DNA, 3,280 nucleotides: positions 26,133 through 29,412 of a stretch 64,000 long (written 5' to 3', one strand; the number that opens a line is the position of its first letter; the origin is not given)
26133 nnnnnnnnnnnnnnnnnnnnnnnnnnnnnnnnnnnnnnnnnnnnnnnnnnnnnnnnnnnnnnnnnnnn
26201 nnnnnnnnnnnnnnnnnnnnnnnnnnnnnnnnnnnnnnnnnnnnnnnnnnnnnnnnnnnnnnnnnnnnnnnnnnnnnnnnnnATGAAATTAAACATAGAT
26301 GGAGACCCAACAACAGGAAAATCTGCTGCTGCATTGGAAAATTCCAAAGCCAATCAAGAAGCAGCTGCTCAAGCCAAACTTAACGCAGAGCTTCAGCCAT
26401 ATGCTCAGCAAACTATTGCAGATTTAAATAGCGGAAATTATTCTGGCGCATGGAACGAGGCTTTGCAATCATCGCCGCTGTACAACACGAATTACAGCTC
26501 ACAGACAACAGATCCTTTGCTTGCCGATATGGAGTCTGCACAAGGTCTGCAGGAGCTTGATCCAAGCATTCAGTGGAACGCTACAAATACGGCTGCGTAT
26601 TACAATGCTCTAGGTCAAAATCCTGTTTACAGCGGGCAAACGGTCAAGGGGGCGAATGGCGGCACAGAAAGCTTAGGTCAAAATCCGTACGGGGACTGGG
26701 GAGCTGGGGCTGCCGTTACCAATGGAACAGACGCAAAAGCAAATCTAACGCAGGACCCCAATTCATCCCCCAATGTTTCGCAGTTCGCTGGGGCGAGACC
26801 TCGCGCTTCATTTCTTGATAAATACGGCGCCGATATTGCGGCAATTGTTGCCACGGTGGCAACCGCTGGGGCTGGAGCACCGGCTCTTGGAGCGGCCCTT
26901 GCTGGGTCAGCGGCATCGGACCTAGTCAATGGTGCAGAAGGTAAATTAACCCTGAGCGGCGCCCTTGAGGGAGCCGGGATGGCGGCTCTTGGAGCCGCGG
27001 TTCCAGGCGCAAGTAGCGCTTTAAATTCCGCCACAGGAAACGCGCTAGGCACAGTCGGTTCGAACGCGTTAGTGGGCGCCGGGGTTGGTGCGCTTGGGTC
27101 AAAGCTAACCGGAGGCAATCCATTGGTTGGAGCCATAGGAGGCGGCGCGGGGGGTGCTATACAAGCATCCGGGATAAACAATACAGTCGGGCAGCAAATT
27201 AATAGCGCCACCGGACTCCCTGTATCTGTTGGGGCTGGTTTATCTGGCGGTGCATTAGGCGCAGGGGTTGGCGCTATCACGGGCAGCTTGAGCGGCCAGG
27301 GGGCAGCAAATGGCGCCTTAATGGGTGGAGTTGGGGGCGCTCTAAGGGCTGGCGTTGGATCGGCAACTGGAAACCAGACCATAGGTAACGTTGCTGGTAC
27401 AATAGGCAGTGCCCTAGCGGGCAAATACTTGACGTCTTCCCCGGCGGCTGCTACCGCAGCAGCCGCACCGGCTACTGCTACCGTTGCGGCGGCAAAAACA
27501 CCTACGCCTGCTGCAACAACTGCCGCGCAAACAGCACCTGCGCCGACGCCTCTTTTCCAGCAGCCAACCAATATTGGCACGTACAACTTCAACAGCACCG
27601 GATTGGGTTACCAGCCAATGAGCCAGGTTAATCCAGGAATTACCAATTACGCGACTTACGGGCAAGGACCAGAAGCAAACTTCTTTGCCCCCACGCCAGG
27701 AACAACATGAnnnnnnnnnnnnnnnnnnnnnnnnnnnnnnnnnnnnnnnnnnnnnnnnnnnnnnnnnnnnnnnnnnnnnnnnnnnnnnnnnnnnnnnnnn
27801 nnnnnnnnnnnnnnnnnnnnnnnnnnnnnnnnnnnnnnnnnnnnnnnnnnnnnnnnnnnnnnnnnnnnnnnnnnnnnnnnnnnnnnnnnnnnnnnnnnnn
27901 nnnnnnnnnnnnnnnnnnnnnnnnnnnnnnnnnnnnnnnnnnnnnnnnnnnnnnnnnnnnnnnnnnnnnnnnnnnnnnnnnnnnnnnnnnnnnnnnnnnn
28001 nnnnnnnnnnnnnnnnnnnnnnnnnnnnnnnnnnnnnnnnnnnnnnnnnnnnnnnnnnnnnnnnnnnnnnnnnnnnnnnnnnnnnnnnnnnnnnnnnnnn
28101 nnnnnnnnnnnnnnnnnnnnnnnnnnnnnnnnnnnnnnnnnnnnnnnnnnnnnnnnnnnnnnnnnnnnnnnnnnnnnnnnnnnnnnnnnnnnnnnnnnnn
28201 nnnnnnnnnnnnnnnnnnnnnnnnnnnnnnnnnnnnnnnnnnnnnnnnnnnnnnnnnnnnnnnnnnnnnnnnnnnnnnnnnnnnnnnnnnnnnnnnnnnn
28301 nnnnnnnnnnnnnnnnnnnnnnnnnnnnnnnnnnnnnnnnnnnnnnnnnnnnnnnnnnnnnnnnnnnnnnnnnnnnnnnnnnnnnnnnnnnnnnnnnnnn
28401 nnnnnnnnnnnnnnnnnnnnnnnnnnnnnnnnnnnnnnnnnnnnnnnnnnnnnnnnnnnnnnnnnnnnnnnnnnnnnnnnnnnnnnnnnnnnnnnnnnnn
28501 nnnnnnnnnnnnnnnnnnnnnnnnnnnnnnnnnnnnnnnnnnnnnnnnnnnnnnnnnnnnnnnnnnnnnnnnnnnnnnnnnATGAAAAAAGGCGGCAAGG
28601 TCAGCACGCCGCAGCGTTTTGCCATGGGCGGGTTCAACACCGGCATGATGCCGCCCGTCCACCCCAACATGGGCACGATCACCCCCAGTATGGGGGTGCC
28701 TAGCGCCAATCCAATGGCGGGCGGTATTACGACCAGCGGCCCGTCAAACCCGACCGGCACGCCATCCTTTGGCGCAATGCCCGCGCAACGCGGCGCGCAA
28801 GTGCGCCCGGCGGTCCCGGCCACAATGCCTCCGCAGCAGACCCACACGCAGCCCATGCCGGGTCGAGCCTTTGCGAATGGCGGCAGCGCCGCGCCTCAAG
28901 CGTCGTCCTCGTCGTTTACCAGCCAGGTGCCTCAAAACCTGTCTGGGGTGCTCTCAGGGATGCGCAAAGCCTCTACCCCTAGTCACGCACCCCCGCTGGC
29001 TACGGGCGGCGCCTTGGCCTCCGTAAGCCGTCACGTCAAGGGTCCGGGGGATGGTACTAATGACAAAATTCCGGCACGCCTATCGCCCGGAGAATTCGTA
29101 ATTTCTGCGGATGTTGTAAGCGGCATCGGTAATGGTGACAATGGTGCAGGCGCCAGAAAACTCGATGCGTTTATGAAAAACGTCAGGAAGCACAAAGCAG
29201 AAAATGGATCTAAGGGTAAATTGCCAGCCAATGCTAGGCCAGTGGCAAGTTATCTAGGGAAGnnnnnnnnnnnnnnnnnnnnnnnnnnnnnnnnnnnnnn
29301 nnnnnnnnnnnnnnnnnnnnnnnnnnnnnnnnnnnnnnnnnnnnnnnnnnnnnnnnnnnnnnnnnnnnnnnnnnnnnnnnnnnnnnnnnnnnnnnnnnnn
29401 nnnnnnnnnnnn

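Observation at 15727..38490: Recurrent short motif [F/Y/K]-A/K-[D/E/N/K]-G-G-[E/K/S]-[V/A] shared by five different virion proteins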

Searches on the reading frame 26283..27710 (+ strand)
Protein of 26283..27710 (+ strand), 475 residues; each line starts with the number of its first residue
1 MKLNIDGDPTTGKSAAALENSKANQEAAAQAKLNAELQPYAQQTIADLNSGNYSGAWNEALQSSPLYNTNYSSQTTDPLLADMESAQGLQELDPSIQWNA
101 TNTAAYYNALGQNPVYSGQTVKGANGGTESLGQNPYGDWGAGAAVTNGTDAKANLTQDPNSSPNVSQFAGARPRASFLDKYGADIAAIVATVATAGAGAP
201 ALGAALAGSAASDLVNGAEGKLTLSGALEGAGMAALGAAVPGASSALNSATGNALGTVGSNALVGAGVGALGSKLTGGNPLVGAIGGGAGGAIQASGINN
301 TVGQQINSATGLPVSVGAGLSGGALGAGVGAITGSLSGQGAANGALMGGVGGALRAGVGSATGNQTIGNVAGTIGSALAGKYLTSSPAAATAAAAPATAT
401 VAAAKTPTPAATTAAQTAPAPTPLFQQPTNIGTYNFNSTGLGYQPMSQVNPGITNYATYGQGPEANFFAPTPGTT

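Call 10: search_protein_families(library=phrogs, proteins=[window:26283-27710:+], max_evalue=0.001)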
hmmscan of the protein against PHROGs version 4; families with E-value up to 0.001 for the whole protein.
window:26283-27710:+ (475 aa): 0 families

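Call 16: search_protein_families(library=pfam, proteins=[window:26283-27710:+], max_evalue=0.1)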
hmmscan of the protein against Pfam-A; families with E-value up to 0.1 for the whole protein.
window:26283-27710:+ (475 aa): 1 family
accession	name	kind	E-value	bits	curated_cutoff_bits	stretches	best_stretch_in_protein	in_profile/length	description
PF15152.11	Kisspeptin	-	0.03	15.6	27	1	388-443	19-75/76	Kisspeptin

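Call 104: search_protein_families(library=ncbifam, proteins=[window:26283-27710:+], max_evalue=0.01)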
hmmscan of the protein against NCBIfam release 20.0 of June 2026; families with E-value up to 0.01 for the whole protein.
window:26283-27710:+ (475 aa): 0 families

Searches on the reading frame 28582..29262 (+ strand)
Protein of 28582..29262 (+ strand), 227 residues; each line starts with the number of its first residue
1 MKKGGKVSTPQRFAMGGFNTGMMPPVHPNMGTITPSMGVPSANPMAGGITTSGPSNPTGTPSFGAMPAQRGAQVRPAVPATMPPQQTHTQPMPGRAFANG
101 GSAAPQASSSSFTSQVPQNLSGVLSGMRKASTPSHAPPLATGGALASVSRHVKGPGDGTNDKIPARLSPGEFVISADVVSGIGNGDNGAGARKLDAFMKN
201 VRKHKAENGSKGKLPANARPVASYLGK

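Call 27: search_solved_structures(query=window:28582-29262:+, max_evalue=10, show_alignments=3)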
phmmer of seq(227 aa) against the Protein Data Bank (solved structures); distinct sequences matched with E-value up to 10: 1.
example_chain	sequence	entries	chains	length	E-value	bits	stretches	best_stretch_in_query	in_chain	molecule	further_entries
2boi_A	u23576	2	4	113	0.7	12.8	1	179-219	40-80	CV-IIL LECTIN | LECTIN CV-IIL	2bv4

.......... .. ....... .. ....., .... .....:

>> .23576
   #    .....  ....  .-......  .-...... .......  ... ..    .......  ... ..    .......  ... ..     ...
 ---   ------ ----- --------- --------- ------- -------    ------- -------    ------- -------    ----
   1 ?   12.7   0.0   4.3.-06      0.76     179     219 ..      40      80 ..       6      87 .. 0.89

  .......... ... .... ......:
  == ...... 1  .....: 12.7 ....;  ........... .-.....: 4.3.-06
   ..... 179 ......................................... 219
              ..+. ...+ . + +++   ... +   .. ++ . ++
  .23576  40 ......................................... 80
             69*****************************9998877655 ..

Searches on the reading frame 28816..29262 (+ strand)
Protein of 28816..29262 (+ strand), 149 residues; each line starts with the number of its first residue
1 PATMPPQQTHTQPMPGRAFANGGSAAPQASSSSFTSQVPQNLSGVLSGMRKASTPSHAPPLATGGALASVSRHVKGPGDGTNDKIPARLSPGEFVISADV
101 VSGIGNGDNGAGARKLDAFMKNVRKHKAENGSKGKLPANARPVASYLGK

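Call 30: find_homologous_proteins(query=window:28816-29262:+, max_evalue=0.001)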
Query seq(149 aa) (149 aa): 41 proteins with E <= 0.001 among 113 candidates.
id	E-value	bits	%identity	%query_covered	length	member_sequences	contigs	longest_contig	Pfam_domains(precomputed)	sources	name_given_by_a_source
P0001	3.6e-32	129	56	89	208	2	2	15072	-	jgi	jgi:hypothetical protein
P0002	5.9e-32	129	72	60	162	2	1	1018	-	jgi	jgi:hypothetical protein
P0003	5.3e-31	126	52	93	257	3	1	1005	-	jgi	jgi:hypothetical protein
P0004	5.4e-31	125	54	85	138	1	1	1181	-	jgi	jgi:hypothetical protein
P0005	7.0e-29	119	47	97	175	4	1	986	-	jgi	jgi:hypothetical protein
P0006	1.2e-25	108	60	52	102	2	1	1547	-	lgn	-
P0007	1.6e-23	101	61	56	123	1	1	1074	-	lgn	-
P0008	9.0e-13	66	50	50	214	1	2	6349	-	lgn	-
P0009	7.0e-12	64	52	52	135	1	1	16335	-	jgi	jgi:hypothetical protein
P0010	7.6e-12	63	54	48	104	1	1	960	-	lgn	-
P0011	1.1e-11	63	53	52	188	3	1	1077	-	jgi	jgi:hypothetical protein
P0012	1.3e-11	63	54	48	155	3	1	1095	-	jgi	jgi:hypothetical protein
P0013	1.9e-11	62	52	50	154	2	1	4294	-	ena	-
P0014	3.7e-11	61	52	50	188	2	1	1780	-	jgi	jgi:hypothetical protein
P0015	6.7e-11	60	52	50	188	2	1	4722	-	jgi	jgi:hypothetical protein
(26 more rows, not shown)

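Call 36: search_dna_similar(query=window:28864-29262:+, collection=phages, mode=protein, max_evalue=0.01, max_rows=60, rows=spread)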
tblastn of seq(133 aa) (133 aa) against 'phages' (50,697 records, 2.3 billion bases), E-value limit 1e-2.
Records with a match: 80; places in all: 82; records where one place covers at least 80% of the query: 0.
Best place of each record, by identity: 60-80% 27; <60% 53.
By first word of the organism name: Burkholderia 31; Pseudomonas 21; Gordonia 6; Caulobacter 4; Pelagibacter 3; Planktothrix 2; Vibrio 2; Nitrincola 2; Corynebacterium 2; Synechococcus 1; and 6 more.
By host as written in the record: Burkholderia sp. 19; - 14; Pseudomonas aeruginosa PA14 8; Gordonia terrae 3612 5; Caulobacter vibrioides CB15 3; Candidatus Pelagibacter sp. HTCC7211 3; Nitrincola sp. M3-16 2; Burkholderia pseudomallei 1026b 2; and 22 more.
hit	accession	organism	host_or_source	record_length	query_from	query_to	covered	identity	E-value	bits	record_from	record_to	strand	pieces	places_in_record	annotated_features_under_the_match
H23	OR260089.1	Caulobacter phage GB2A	Caulobacter vibrioides CB15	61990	58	131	56%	55.4%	3e-16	79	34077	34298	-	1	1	tail length tape measure protein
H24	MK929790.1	Caulobacter phage RW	Caulobacter vibrioides CB15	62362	58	131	56%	55.4%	3e-16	79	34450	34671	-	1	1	hypothetical protein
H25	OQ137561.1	Caulobacter phage KcrB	Caulobacter vibrioides CB15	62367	58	131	56%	55.4%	3e-16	79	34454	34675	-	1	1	KcrB_gp066c: hypothetical protein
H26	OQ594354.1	Synechococcus phage MinM2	Synechococcus sp.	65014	46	126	61%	45.7%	8e-13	69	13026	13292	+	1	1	calcium-binding protein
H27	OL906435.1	Planktothrix phage Pag-Yong1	Planktothrix agardhii FACHB-1261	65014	46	126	61%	45.7%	8e-13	69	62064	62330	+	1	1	extracellular solute-binding protein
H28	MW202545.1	Caudoviricetes sp.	Manatee Spring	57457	25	123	74%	33.3%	7e-4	44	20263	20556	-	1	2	hypothetical protein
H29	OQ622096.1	Vibrio phage 13VV501A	Vibrio vulnificus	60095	27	96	53%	42.0%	4e-4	44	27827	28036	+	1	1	coil containing protein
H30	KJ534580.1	Nitrincola phage 1M3-16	Nitrincola sp. M3-16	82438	28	92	49%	44.6%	2e-4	45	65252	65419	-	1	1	putative tape measure protein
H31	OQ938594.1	Rhodococcus phage Jflix2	Rhodococcus equi NRRL B-16538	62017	45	102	44%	48.3%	9e-3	40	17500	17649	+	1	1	20: tape measure protein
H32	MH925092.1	Vibrio phage VpaJT_1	Vibrio parahaemolyticus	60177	29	83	41%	45.5%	2e-3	42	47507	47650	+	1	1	similar to putative tail tape measure protein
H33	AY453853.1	Burkholderia phage phi1026b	Burkholderia pseudomallei 1026b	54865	45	86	32%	59.5%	3e-4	44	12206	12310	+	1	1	gp14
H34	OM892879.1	Burkholderia phage PhiBP82.1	Burkholderia pseudomallei BP82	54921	45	86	32%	59.5%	3e-4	44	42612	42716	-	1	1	tail length tape-measure protein H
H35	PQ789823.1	Burkholderia phage vB_PR2a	Burkholderia sp.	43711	45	86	32%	59.5%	3e-4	44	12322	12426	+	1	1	tail length tape-measure protein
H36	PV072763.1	Burkholderia phage vB_CB2a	Burkholderia sp.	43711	45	86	32%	59.5%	3e-4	44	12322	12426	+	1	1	tail length tape-measure protein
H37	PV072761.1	Burkholderia phage vB_PR5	Burkholderia sp.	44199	45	86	32%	59.5%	3e-4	44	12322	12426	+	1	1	tail length tape-measure protein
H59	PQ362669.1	Arthrobacter phage Kukla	Arthrobacter globiformis B-2979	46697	33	89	43%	38.1%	3e-3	42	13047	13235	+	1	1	17: tape measure protein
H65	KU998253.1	Gordonia phage Orchid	Gordonia terrae 3612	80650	58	85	21%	67.9%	3e-3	42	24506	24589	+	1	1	24: tape measure protein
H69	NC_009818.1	Pseudomonas phage MP22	Pseudomonas aeruginosa UCBPP-PA14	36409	57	85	22%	62.1%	5e-3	41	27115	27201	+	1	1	orf45e: tail length tape measure protein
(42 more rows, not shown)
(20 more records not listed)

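Call 46: predict_structure(alignment_id=A1)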
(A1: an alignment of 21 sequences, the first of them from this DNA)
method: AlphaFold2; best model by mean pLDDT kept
length: 149 residues; sequences in the alignment: 21
mean_pLDDT: 56.8   pTM: 0.20
mean pLDDT of the five models: 56.8, 55.9, 53.9, 53.3, 50.4
residues with pLDDT >= 90: 0; 70-90: 14; 50-70: 111; < 50: 24
segments of 3 or more residues with pLDDT < 50: 56-58, 64-66
pLDDT, mean of each block of 10 residues (from residue 1): 59 58 53 53 52 49 48 51 55 61 53 70 66 58 68
secondary structure, 60 per line:
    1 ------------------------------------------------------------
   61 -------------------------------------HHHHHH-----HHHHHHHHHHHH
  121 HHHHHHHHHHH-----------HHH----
elements in order: H98-103 H109-131

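Call 53: search_protein_representatives(alignment_id=A1)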
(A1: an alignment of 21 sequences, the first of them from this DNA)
Query: 21 sequences, 213 profile positions. Proteins with E-value up to 0.001 (for the whole library): 17468; up to 1e-10: 11514; up to 1e-30: 3694. The best 150 are listed.
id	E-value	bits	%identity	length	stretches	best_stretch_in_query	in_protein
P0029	8.9e-60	219.3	-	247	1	12-213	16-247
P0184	1.5e-58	215.4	-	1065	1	7-212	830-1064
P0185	4.8e-58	213.7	-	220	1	83-212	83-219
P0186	1.7e-57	211.9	-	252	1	15-213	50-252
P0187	1.8e-57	211.8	-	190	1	46-213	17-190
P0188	3.0e-57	211.1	-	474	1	5-213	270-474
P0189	3.2e-57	211.0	-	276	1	58-213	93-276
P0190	4.3e-57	210.6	-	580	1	13-213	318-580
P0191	4.6e-57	210.5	-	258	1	84-212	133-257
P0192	5.1e-57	210.3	-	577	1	20-213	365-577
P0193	6.4e-57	210.0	-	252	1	54-213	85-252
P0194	6.9e-57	209.9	-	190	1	65-213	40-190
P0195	7.0e-57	209.9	-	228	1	86-213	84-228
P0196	7.8e-57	209.7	-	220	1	59-213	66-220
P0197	8.4e-57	209.6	-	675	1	74-213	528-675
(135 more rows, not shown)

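Call 55: get_annotated_region(hit=H69, flank=4000)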
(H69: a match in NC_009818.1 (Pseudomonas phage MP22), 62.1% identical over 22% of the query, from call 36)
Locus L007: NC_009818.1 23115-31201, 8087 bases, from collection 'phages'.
description: Pseudomonas phage MP22, complete genome.
organism: Pseudomonas phage MP22 (NCBI taxid 2913978)
taxonomy: Viruses; Duplodnaviria; Heunggongvirae; Uroviricota; Caudoviricetes; Casadabanvirus; Casadabanvirus MP22
host: Pseudomonas aeruginosa UCBPP-PA14; source: -; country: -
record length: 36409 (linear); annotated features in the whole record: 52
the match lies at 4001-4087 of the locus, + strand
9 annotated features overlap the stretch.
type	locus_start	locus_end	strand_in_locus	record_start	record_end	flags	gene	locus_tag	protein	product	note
CDS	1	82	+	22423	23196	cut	orf41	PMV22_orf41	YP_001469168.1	major tail protein with Ig-like domain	-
CDS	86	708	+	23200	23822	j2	orf43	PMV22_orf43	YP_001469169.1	tail assembly chaperone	-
CDS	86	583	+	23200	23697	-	orf42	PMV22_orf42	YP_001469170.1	tail assembly chaperone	-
misc_feature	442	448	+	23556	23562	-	orf43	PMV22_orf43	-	-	slippery sequence for -1 translational frameshift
CDS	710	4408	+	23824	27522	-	orf45e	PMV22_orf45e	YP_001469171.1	tail length tape measure protein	-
CDS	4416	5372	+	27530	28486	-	orf46e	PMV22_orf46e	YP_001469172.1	hypothetical protein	-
CDS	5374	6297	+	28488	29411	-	orf48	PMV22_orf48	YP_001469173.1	structural protein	-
CDS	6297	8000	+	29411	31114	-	orf49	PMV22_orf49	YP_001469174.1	tail assembly protein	-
CDS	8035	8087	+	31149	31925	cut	orf50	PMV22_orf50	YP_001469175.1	tail assembly protein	-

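Call 56: get_annotated_region(hit=H33, flank=4500)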
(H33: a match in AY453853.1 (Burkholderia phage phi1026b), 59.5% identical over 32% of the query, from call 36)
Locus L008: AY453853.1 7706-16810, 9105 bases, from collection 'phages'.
description: Burkholderia phage phi1026b, complete genome.
organism: Burkholderia phage phi1026b (NCBI taxid 2881399)
taxonomy: Viruses; Duplodnaviria; Heunggongvirae; Uroviricota; Caudoviricetes; Stanholtvirus; Stanholtvirus sv1026b
host: Burkholderia pseudomallei 1026b; source: -; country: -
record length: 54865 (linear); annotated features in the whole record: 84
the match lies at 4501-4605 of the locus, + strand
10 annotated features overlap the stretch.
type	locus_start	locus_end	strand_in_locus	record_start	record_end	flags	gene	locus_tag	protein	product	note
CDS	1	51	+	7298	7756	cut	-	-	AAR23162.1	gp11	putative major tail subunit protein; similar to NP_536368 and NP_037706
CDS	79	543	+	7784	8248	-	-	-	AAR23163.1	gp12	putative tail assembly chaperone protein; similar to NP_536369, NP_287973 and NP_287300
CDS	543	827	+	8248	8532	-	-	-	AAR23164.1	gp13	putative tail assembly protein; similar to NP_536370, NP_037707 and NP_287389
CDS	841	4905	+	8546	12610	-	-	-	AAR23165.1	gp14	putative tail length tape measure protein; similar to NP_536371, NP_793808 and NP_518994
CDS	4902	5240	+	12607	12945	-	-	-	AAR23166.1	gp15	putative minor tail protein; similar to NP_536372, NP_519812 and ZP_00126997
CDS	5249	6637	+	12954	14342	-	-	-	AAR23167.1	gp16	hypothetical protein; similar to NP_536373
CDS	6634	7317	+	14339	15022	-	-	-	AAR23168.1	gp17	putative minor tail protein; similar to lambda L; similar to NP_536374, NP_519815 and NP_249329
CDS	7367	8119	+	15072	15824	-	-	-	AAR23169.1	gp18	putative tail assembly protein; similar to lambda K; similar to NP_536375, NP_519816 and ZP_00141094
CDS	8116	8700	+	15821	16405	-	-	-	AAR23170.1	gp19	putative tail component protein; similar to lambda I; similar to NP_536376, NP_519817 and NP_405677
CDS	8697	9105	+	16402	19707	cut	-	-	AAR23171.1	gp20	putative tail tip fiber protein; similar to lambda J; similar to NP_536377, NP_519819 and NP_405679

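Call 90: get_annotated_region(hit=H26, flank=12000)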
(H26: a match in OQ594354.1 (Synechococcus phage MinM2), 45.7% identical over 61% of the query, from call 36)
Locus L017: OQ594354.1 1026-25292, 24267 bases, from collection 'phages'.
description: Synechococcus phage MinM2, complete genome.
organism: Synechococcus phage MinM2 (NCBI taxid 3035943)
taxonomy: Viruses; Duplodnaviria; Heunggongvirae; Uroviricota; Caudoviricetes
host: Synechococcus sp.; source: fresh water; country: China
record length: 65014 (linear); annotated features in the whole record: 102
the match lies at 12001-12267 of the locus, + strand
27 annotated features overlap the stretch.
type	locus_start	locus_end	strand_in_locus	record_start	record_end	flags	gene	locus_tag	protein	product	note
CDS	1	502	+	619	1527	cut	-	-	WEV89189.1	hypothetical protein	Bacteriophage Mu, GpT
CDS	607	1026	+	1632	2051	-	-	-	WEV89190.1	hypothetical protein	MM2_3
CDS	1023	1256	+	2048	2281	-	-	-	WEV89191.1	hypothetical protein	MM2_4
CDS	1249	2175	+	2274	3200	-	-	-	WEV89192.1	hypothetical protein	MM2_5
CDS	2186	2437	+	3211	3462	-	-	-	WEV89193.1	hypothetical protein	MM2_6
CDS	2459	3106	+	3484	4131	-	-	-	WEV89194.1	hypothetical protein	MM2_7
CDS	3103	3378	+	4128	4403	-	-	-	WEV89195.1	hypothetical protein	MM2_8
CDS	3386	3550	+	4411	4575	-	-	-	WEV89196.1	hypothetical protein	MM2_9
CDS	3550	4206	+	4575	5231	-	-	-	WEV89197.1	hypothetical protein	MM2_10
CDS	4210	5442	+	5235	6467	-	-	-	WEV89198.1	tail fiber domain-containing protein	-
CDS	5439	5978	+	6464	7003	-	-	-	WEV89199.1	hypothetical protein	MM2_12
CDS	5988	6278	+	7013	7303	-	-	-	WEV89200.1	hypothetical protein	MM2_13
CDS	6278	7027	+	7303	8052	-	-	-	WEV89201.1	hypothetical protein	MM2_14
CDS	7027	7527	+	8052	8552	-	-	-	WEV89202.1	hypothetical protein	MM2_15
CDS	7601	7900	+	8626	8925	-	-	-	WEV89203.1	holin family protein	-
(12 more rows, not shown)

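Call 95: get_annotated_region(hit=H65, flank=300)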
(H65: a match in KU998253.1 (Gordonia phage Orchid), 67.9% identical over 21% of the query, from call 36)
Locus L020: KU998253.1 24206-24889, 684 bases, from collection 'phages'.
description: Gordonia phage Orchid, complete genome.
organism: Gordonia phage Orchid (NCBI taxid 1838075)
taxonomy: Viruses; Duplodnaviria; Heunggongvirae; Uroviricota; Caudoviricetes; Orchidvirus; Orchidvirus orchid
host: Gordonia terrae 3612; source: soil; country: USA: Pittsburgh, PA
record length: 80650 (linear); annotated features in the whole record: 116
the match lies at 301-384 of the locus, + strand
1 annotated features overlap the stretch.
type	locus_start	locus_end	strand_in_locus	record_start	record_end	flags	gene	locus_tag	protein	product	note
CDS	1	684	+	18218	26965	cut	24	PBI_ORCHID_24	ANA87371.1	tape measure protein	-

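Call 96: get_annotated_region(hit=H59, flank=300)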
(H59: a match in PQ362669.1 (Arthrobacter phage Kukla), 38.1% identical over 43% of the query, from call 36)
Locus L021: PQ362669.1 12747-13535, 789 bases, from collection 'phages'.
description: Arthrobacter phage Kukla, complete genome.
organism: Arthrobacter phage Kukla (NCBI taxid 3229451)
taxonomy: Viruses
host: Arthrobacter globiformis B-2979; source: soil; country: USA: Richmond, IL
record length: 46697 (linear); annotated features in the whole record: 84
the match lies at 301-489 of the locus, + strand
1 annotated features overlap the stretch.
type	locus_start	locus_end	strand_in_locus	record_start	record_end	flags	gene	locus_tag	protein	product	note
CDS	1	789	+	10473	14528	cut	17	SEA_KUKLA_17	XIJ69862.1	tape measure protein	-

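Call 97: get_annotated_region(hit=H31, flank=300)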
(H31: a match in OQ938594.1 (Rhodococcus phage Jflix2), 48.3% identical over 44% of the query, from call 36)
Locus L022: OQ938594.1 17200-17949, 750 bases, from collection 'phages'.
description: Rhodococcus phage Jflix2, complete genome.
organism: Rhodococcus phage Jflix2 (NCBI taxid 3049372)
taxonomy: Viruses; Duplodnaviria; Heunggongvirae; Uroviricota; Caudoviricetes
host: Rhodococcus equi NRRL B-16538; source: soil; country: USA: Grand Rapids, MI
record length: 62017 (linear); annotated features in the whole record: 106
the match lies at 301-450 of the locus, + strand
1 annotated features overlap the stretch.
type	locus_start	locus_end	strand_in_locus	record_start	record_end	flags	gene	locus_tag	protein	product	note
CDS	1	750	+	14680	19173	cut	20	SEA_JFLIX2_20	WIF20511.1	tape measure protein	-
